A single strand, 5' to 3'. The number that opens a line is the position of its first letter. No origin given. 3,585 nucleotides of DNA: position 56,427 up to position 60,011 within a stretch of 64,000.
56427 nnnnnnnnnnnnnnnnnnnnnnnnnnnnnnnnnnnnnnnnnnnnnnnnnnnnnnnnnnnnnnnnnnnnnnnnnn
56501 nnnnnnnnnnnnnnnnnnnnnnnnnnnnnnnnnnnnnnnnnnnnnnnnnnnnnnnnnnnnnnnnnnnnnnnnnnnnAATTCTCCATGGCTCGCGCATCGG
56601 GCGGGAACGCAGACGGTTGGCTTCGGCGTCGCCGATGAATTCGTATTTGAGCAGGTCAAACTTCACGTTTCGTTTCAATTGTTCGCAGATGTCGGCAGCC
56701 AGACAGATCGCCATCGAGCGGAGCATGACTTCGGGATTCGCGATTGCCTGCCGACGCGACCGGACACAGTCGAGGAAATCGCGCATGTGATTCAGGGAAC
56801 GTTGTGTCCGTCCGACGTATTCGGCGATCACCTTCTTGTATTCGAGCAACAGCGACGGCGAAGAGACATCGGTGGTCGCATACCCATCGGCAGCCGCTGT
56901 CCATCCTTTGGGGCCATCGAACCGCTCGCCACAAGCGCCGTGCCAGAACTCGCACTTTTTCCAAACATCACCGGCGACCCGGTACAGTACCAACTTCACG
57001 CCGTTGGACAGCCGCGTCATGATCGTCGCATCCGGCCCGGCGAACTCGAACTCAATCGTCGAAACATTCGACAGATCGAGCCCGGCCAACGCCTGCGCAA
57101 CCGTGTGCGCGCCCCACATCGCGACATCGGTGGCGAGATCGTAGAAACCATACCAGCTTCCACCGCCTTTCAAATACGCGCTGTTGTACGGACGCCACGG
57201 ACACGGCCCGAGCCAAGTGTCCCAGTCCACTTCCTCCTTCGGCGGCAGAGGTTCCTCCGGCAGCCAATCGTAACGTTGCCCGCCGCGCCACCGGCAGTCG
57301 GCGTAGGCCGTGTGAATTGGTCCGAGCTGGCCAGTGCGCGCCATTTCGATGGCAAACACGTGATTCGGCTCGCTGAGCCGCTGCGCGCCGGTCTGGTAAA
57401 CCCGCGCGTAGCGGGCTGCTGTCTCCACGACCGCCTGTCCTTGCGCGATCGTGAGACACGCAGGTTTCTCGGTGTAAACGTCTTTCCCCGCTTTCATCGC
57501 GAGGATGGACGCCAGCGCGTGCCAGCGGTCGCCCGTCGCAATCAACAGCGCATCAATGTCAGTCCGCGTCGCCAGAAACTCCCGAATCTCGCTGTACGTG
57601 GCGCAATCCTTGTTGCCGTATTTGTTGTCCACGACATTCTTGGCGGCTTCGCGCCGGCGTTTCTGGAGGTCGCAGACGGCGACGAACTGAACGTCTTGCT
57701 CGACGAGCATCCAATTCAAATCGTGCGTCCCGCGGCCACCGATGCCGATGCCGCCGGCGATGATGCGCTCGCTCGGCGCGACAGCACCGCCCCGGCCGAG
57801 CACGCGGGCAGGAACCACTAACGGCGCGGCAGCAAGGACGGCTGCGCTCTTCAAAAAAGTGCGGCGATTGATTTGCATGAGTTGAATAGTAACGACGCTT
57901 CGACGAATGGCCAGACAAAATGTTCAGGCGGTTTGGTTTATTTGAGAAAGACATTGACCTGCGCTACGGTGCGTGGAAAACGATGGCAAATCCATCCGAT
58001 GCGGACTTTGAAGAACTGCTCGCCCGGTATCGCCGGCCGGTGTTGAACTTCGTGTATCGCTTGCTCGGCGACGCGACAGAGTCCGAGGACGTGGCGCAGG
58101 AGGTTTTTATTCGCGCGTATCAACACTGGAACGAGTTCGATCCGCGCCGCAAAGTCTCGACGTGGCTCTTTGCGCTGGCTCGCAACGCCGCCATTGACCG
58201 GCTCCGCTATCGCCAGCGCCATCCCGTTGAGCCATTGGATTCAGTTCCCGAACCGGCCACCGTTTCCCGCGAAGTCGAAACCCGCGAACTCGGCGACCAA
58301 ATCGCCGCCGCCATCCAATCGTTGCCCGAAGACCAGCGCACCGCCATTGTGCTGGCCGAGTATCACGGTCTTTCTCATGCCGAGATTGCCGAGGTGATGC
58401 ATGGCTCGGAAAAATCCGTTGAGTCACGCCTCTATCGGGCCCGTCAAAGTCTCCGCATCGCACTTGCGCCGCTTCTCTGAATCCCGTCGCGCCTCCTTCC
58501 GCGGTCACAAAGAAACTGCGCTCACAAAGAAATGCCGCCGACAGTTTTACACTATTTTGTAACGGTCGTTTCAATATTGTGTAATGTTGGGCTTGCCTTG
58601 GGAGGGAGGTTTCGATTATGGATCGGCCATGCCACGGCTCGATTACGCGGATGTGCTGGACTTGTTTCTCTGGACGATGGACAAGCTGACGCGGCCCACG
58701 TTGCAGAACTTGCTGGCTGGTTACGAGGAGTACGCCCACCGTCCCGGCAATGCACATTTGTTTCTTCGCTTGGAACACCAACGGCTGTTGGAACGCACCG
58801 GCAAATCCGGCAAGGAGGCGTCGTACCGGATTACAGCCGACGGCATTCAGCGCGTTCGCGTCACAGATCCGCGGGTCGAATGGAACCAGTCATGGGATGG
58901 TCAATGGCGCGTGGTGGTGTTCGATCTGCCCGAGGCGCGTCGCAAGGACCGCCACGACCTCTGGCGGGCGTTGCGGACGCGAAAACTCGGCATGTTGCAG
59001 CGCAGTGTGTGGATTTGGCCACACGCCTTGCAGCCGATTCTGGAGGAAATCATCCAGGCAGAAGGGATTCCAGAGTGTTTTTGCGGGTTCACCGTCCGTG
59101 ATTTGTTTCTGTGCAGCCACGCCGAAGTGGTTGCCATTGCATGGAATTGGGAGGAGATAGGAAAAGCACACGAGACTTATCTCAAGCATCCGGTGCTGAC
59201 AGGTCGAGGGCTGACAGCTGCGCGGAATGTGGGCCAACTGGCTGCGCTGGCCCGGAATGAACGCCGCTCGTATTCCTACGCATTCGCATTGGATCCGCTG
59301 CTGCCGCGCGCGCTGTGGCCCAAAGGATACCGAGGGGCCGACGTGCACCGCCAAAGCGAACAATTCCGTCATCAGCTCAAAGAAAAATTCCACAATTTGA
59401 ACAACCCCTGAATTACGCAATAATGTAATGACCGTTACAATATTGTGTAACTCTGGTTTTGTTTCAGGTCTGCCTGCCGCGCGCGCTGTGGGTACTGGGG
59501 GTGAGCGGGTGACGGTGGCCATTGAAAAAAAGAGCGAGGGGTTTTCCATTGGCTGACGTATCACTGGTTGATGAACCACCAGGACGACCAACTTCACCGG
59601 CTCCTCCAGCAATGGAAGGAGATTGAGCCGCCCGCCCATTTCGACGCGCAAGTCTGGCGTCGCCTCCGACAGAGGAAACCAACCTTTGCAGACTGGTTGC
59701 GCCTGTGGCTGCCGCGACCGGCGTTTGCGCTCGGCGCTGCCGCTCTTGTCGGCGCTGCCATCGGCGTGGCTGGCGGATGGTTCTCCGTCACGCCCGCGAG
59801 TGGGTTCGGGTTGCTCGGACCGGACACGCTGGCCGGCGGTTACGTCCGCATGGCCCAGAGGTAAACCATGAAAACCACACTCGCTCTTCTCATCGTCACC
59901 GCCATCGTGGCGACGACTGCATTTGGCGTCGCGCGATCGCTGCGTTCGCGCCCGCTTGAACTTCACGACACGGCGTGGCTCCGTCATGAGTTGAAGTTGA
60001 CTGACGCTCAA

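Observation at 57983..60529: CnrYXH-like envelope metal/stress module: ECF sigma, membrane protein, LTxxQ periplasmic protein, plus a secreted metallothionein-like peptide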

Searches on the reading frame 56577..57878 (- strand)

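Call 5: search_protein_families(library=pfam, proteins=[window:56577-57878:-], max_evalue=0.1)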
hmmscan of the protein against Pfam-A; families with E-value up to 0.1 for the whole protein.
window:56577-57878:- (434 aa): 3 families
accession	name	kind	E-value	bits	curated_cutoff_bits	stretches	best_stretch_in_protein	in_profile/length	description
PF19051.5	GFO_IDH_MocA_C2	-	2e-16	60.8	23.3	2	363-434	183-254/254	Oxidoreductase family, C-terminal alpha/beta domain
PF01408.29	GFO_IDH_MocA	-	8.5e-14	52.7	24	1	44-164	6-119/120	Oxidoreductase family, NAD-binding Rossmann fold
PF10518.14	TAT_signal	-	1.2e-05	25.4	22.7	1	2-21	1-20/21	TAT (twin-arginine translocation) pathway signal sequence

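Call 6: search_protein_families(library=ncbifam, proteins=[window:56577-57878:-], max_evalue=0.1)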
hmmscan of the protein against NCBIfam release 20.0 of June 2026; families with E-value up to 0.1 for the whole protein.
window:56577-57878:- (434 aa): 9 families
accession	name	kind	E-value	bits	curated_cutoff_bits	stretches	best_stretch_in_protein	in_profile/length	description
NF058561.1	BT_2158_fam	equivalog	3.3e-37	128.2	750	1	4-275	1-263/487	glycoside 3-dehydrogenase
TIGR04380.1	myo_inos_iolG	equivalog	1.9e-13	50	355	1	44-190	7-147/330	inositol 2-dehydrogenase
NF040723.1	UDP-GlcNAcDh_Arch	equivalog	6.1e-10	39.1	450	1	42-191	4-144/302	UDP-N-acetylglucosamine 3-dehydrogenase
NF052679.1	InsChiInosDhIolG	equivalog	8.3e-08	31.6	540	1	42-166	6-126/343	bifunctional inositol 2-dehydrogenase/D-chiro-inositol 1-dehydrogenase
NF052479.1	LevoglcsnDh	equivalog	2.8e-05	23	650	1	84-188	53-154/386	levoglucosan dehydrogenase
NF008607.0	PRK11579.1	subfamily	0.00056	19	330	1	102-189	59-146/346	oxidoreductase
NF041392.1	XylDh_Gfo6_Halo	equivalog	0.00068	18.5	350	1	65-188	41-163/350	D-xylose 1-dehydrogenase Gfo6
NF058563.1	BT_2159_fam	equivalog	0.0041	16.2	650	1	42-158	4-113/350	disaccharide 3-dehydrogenase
NF007574.0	PRK10206.1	equivalog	0.089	11.8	352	0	105-157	63-115/345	oxidoreductase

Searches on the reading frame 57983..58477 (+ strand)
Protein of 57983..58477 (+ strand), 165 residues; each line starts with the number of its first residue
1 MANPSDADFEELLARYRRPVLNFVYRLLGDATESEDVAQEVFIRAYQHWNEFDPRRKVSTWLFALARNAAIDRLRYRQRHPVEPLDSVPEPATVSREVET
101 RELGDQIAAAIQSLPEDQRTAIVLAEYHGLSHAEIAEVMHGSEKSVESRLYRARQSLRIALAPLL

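Call 5: search_protein_families(library=pfam, proteins=[window:57983-58477:+], max_evalue=0.1)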
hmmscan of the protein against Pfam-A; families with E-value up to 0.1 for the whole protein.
window:57983-58477:+ (165 aa): 6 families
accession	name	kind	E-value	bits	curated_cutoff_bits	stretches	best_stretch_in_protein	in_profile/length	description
PF04542.20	Sigma70_r2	-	5.2e-21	74.7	24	1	12-79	1-70/71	Sigma-70 region 2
PF08281.18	Sigma70_r4_2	-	6e-19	67.9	25.7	1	106-157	3-54/54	Sigma-70, region 4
PF04545.22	Sigma70_r4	-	1.5e-09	37.7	24.1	1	110-158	1-49/50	Sigma-70, region 4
PF07638.17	Sigma70_ECF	-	7.3e-05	23.2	21.1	1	39-158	54-180/185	ECF sigma factor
PF13384.12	HTH_23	-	0.027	14.7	24.6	1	116-148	4-36/50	Homeodomain-like domain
PF22029.2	PhyR_sigma2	-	0.034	14.6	27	0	27-65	15-53/55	Sigma2 domain of PhyR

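Call 6: search_protein_families(library=ncbifam, proteins=[window:57983-58477:+], max_evalue=0.1)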
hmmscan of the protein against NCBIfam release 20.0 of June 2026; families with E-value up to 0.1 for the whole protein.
window:57983-58477:+ (165 aa): 103 families (the best 25 are shown)
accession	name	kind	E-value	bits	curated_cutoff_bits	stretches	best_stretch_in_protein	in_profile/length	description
NF004113.0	PRK05602.1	equivalog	1.5e-36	126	208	1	6-162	44-202/211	RNA polymerase sigma factor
NF009166.1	PRK12513.1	equivalog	2.1e-32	112.4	206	1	7-162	22-187/193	RNA polymerase sigma factor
TIGR02985.1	Sig70_bacteroi1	subfamily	1e-31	110.4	126.4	1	8-161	2-162/162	RNA polymerase sigma-70 factor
TIGR02937.1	sigma70-ECF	superfamily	2e-31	108.9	42.9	1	8-160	2-164/165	sigma-70 family RNA polymerase sigma factor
NF007223.0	PRK09641.1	equivalog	5.9e-31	107.8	209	1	8-161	19-184/187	RNA polymerase sigma factor SigW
NF006089.0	PRK08241.1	subfamily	7.6e-31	107.4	240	2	5-97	20-111/343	RNA polymerase subunit sigma-70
TIGR02948.1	SigW_bacill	equivalog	1.9e-30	106.3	243.1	1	8-161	19-184/187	RNA polymerase sigma factor SigW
TIGR02950.1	SigM_subfam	subfamily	4.5e-30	104.6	147.95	1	9-158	2-155/159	RNA polymerase sigma factor, SigM family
TIGR02939.1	RpoE_Sigma70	equivalog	1.5e-29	103.4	236.15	1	7-165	20-190/190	RNA polymerase sigma factor RpoE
TIGR02983.1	SigE-fam_strep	subfamily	1.5e-29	103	141.55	1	5-161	4-158/162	SigE family RNA polymerase sigma factor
NF058625.1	sigma_PG0214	equivalog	1.9e-29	102.6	130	1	7-159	4-159/170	GFO_1088 family ECF-type sigma factor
TIGR02960.1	SigX5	hypoth_equivalog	4.1e-29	101.8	264.75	2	6-92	4-90/322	RNA polymerase sigma-70 factor, TIGR02960 family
NF007227.0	PRK09645.1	subfamily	7.2e-28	97.7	202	1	4-162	10-171/177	sigma-70 family RNA polymerase sigma factor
NF007225.0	PRK09643.1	equivalog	1.1e-27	97.1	190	1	7-163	27-184/204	RNA polymerase sigma factor SigM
TIGR02959.1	SigZ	equivalog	5.5e-27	94.7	168.65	1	15-161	3-148/170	RNA polymerase sigma factor SigZ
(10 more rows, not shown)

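Call 63: search_solved_structures(query=window:57983-58477:+, max_evalue=0.001)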
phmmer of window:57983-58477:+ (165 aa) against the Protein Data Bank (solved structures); distinct sequences matched with E-value up to 0.001: 30.
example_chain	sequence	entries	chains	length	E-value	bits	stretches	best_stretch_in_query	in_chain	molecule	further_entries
6in7_B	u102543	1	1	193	4.3e-24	88.6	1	8-165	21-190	RNA polymerase sigma-H factor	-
8z6g_B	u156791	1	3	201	5e-24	88.4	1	8-165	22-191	RNA polymerase sigma factor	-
5wuq_A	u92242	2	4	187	4.1e-23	85.4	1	9-161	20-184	ECF RNA polymerase sigma factor SigW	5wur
6jcy_F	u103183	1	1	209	1.8e-18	70.3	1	3-163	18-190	ECF RNA polymerase sigma factor SigH,ECF RNA polymerase sigma factor SigE,ECF RNA polymera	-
9m9d_F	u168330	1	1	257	2e-18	70.2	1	8-162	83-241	ECF RNA polymerase sigma factor SigE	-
9m9e_F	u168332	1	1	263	2.1e-18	70.2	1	8-162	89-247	ECF RNA polymerase sigma factor SigE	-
9m98_F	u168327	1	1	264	2.1e-18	70.1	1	8-162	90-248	ECF RNA polymerase sigma factor SigE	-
1or7_A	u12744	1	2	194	5.5e-17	65.5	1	9-164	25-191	RNA polymerase sigma-E factor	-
5zx2_F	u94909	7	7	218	6.1e-17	65.4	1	3-163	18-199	ECF RNA polymerase sigma factor SigH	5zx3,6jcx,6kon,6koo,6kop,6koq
6jbq_F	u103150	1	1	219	8.5e-17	64.9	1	9-164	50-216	ECF RNA polymerase sigma-E factor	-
6dv9_F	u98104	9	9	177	9.8e-17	64.7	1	19-163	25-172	ECF RNA polymerase sigma factor SigL | RNA polymerase sigma factor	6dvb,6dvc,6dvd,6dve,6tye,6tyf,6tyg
7qh5_A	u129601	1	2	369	7.7e-16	61.8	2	9-92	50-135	RNA polymerase sigma factor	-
2q1z_A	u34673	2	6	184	5.2e-15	59.1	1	5-158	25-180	RpoE, ECF SigE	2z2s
4nqw_A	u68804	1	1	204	9.2e-13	51.8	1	5-161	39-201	ECF RNA polymerase sigma factor SigK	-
4cxf_A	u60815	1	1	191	8.2e-11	45.5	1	8-159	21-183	RNA POLYMERASE SIGMA FACTOR CNRH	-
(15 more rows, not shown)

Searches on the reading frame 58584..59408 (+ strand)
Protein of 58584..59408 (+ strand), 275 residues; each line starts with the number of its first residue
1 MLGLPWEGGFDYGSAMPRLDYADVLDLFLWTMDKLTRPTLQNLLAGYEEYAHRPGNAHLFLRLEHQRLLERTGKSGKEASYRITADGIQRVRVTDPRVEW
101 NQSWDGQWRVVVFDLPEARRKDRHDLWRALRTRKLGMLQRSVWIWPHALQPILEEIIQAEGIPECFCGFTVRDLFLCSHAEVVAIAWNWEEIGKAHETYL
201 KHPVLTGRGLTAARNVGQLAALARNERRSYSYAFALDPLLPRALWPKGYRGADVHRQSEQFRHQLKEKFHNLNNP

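Call 5: search_protein_families(library=pfam, proteins=[window:58584-59408:+], max_evalue=0.1)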
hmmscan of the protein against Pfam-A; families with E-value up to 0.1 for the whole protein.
window:58584-59408:+ (275 aa): 3 families
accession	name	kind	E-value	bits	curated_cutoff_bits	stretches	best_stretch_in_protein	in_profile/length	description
PF20803.2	PaaX_M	-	9.5e-19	67.7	24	1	102-172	2-72/83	PaaX protein central Cas2-like domain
PF08223.16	PaaX_C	-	0.0093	16.8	22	1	187-268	1-84/91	PaaX-like protein C-terminal domain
PF09827.14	CRISPR_Cas2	-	0.082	13.5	23.8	0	108-143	2-34/74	CRISPR associated protein Cas2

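Call 6: search_protein_families(library=ncbifam, proteins=[window:58584-59408:+], max_evalue=0.1)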
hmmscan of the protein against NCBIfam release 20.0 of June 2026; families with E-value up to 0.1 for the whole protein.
window:58584-59408:+ (275 aa): 2 families
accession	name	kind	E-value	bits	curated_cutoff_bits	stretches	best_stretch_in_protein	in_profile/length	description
TIGR02277.1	PaaX_trns_reg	equivalog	8.4e-10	38.6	264.55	1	62-257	43-239/279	phenylacetic acid degradation operon negative regulatory protein PaaX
TIGR01573.1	cas2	equivalog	0.037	14.3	24.5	1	109-143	3-38/96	CRISPR-associated endonuclease Cas2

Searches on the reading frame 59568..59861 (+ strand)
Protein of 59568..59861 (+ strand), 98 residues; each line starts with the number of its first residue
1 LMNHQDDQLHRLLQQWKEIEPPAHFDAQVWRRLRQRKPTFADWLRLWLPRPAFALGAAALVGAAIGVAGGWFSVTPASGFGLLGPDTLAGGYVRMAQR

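Call 5: search_protein_families(library=pfam, proteins=[window:59568-59861:+], max_evalue=0.1)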
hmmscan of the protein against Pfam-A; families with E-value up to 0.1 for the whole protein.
window:59568-59861:+ (98 aa): 0 families

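Call 6: search_protein_families(library=ncbifam, proteins=[window:59568-59861:+], max_evalue=0.1)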
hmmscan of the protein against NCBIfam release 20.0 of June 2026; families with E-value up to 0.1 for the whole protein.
window:59568-59861:+ (98 aa): 2 families
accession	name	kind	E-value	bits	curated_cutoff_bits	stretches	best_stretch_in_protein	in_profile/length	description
NF052375.1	antisigma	equivalog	0.0011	19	100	1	7-71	37-105/217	anti-sigma factor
NF010501.0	PRK13920.1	subfamily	0.0036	17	225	1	4-56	40-90/213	putative anti-sigmaE protein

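Call 62: search_solved_structures(query=window:59568-59861:+, max_evalue=10)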
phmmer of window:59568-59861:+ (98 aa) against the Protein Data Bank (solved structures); distinct sequences matched with E-value up to 10: 1.
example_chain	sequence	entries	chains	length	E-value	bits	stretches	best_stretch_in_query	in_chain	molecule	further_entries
6c62_A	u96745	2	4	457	9.3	9.5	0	52-74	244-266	Biuret hydrolase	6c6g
